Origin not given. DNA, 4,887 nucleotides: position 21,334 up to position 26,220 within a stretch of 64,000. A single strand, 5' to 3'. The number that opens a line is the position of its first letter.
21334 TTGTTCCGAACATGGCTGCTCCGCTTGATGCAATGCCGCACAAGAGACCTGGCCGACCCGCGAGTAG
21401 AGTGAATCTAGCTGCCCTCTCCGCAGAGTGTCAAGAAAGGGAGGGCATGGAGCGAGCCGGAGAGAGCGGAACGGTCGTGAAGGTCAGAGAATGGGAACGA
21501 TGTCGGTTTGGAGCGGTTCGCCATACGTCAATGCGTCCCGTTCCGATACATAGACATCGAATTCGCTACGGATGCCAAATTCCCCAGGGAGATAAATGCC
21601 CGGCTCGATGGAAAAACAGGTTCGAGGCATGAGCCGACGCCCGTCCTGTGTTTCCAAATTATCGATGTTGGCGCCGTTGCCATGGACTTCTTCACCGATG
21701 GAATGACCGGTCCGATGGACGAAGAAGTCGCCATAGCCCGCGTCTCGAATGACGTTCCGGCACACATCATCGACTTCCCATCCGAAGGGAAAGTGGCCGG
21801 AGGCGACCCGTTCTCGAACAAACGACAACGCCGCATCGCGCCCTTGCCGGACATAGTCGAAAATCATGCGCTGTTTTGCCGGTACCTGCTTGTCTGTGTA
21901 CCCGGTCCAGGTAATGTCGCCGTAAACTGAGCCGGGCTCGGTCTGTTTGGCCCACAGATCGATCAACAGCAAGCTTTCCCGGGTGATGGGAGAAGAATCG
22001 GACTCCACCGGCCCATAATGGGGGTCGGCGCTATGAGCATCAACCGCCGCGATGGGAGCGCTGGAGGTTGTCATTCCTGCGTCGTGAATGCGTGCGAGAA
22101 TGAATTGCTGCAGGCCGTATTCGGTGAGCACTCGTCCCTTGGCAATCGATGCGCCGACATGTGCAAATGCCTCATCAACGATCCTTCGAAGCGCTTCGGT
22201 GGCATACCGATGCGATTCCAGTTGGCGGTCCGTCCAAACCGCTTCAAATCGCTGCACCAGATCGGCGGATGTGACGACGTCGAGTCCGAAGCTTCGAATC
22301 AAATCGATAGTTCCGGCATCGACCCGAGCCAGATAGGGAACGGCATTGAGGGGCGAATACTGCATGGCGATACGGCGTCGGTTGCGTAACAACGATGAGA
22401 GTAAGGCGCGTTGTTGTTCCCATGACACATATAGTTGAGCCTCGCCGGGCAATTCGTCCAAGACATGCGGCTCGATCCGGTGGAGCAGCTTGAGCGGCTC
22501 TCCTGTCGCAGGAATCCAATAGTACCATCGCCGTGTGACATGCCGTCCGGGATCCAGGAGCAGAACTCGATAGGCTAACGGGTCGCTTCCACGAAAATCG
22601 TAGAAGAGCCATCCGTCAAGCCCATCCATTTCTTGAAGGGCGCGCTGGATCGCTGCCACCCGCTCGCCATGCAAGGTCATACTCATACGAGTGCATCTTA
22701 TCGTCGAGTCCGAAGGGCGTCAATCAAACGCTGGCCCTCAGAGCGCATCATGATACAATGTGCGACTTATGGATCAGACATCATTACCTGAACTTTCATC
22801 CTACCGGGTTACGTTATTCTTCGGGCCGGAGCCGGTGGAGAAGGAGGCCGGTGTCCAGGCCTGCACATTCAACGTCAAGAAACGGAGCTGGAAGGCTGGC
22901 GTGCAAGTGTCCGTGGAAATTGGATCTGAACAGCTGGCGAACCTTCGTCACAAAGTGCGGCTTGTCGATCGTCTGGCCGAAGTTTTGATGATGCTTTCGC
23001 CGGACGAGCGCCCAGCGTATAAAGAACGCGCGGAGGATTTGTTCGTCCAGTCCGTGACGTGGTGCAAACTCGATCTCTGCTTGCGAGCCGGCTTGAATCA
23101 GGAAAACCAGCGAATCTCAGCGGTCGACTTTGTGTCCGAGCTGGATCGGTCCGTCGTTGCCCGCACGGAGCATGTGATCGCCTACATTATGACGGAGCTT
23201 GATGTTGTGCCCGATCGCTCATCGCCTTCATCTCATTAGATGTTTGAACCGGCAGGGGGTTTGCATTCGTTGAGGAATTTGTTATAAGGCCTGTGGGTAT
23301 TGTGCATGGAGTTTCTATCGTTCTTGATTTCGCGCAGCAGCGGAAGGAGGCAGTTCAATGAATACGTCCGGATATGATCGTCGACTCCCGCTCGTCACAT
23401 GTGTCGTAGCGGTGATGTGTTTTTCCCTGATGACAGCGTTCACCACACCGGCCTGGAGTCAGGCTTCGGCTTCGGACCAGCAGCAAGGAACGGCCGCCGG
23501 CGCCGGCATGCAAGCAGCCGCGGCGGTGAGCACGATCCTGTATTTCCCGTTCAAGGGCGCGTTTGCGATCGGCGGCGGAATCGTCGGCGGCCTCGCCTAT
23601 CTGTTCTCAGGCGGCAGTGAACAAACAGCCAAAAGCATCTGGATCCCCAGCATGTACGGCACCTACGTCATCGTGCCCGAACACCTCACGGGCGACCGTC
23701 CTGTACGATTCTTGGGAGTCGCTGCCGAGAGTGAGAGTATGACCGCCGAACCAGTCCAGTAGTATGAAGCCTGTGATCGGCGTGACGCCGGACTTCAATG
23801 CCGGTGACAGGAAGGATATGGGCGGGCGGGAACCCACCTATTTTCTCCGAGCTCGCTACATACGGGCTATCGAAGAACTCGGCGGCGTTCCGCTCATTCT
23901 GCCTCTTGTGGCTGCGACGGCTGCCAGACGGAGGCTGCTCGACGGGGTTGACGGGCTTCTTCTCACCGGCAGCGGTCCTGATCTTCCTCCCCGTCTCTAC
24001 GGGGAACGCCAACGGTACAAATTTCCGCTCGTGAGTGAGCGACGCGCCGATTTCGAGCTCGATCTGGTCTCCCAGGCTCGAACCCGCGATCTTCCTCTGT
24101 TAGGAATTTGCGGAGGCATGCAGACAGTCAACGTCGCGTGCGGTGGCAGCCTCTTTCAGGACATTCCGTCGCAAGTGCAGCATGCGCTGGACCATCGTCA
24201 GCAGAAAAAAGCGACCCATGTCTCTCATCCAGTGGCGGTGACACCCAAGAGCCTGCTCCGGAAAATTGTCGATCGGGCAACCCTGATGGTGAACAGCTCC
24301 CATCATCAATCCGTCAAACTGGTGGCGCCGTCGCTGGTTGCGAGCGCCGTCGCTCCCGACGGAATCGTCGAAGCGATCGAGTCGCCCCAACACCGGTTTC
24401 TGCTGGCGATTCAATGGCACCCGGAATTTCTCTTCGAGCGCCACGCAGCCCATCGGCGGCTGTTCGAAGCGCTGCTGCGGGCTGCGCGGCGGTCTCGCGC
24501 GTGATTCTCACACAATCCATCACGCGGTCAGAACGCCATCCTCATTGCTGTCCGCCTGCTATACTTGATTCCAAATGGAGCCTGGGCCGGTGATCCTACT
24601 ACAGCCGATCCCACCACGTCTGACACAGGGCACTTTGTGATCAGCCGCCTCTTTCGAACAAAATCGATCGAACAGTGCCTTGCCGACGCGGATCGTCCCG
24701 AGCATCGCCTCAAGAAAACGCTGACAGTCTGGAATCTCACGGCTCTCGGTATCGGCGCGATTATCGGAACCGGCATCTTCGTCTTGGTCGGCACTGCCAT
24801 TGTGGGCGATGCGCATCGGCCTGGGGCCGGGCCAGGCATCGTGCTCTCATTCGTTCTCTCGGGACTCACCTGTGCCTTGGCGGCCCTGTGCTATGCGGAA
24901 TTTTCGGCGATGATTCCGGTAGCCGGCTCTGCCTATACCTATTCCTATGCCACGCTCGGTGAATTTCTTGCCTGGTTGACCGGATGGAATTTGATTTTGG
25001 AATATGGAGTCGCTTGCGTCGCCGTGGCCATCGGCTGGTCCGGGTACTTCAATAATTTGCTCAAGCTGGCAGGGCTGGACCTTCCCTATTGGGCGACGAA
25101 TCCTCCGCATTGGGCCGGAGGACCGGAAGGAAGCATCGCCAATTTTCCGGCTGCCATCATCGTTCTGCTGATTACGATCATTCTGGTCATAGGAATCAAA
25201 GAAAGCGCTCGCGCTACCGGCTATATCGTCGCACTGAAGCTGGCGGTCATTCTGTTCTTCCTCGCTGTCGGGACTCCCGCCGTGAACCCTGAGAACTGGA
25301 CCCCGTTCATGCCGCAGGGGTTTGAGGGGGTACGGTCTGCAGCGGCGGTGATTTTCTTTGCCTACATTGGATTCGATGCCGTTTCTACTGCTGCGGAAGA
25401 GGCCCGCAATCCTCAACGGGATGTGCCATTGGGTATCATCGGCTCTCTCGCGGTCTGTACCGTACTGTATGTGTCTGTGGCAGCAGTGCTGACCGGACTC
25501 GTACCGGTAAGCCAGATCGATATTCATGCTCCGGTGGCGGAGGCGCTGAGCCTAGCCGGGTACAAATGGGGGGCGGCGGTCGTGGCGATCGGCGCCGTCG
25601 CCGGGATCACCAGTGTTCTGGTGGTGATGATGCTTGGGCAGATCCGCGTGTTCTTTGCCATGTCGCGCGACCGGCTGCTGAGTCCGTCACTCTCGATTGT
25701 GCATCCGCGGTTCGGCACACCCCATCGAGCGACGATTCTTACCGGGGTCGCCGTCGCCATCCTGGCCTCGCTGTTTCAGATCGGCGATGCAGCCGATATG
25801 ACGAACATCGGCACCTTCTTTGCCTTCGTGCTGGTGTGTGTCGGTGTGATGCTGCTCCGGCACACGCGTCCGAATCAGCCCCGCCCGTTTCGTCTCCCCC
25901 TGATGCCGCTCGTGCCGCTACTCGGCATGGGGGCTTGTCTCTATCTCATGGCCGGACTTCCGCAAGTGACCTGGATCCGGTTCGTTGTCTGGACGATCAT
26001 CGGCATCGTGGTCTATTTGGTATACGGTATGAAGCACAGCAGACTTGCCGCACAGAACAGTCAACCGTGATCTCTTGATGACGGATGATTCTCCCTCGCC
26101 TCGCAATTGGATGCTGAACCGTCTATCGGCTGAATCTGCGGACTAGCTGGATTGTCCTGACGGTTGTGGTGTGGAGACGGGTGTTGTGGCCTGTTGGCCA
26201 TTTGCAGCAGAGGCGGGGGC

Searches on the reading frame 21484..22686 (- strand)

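Call 43: search_protein_families(library=pfam, proteins=[window:21484-22686:-], max_evalue=0.00001)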
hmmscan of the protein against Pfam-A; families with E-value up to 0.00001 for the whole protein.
window:21484-22686:- (400 aa): 1 family
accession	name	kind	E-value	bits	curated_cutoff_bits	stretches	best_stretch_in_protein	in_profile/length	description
PF00557.29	Peptidase_M24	-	2.4e-36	125.9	23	1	167-382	7-208/208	Metallopeptidase family M24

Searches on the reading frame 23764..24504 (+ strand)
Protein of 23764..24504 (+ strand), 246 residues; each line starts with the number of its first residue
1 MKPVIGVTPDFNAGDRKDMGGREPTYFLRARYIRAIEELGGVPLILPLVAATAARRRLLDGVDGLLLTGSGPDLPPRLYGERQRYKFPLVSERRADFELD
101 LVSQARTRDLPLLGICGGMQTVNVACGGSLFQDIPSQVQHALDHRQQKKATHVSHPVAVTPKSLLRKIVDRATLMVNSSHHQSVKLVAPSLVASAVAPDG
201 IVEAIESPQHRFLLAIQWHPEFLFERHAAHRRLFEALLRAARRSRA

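Call 58: search_protein_families(library=pfam, proteins=[window:23764-24504:+], max_evalue=0.00001)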
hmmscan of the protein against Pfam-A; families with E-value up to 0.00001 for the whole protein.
window:23764-24504:+ (246 aa): 2 families
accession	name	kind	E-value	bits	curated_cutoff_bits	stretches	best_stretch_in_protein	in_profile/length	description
PF07722.19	Peptidase_C26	-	1.9e-62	211.4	20.5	1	3-221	1-219/219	Peptidase C26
PF00117.34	GATase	-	1.5e-13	51.3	22.8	1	95-228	58-179/190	Glutamine amidotransferase class-I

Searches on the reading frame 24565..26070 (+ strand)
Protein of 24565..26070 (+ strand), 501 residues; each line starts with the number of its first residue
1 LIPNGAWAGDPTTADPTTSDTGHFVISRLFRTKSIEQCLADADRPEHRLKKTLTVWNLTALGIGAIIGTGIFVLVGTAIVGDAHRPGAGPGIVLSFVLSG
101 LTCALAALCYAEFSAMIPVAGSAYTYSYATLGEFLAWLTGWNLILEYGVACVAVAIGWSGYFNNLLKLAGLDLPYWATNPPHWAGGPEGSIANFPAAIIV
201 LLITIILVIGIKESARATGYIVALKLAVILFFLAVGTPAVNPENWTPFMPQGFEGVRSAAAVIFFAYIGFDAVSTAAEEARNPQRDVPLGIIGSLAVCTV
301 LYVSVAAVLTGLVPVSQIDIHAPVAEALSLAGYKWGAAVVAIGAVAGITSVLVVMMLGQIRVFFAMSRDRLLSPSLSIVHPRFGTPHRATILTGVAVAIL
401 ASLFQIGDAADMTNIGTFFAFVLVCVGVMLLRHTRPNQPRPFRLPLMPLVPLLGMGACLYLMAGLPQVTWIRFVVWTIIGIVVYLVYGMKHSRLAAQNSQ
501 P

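Call 58: search_protein_families(library=pfam, proteins=[window:24565-26070:+], max_evalue=0.00001)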
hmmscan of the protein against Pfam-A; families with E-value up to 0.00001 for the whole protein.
window:24565-26070:+ (501 aa): 3 families
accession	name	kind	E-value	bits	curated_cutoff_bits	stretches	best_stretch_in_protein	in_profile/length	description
PF13520.12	AA_permease_2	-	1.6e-54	185.9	27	1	53-482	1-425/427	Amino acid permease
PF00324.27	AA_permease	-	5.6e-42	144.5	24.6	1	60-463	4-418/470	Amino acid permease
PF13906.12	AA_permease_C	-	8e-16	58.3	27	1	442-492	1-51/51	C-terminus of AA_permease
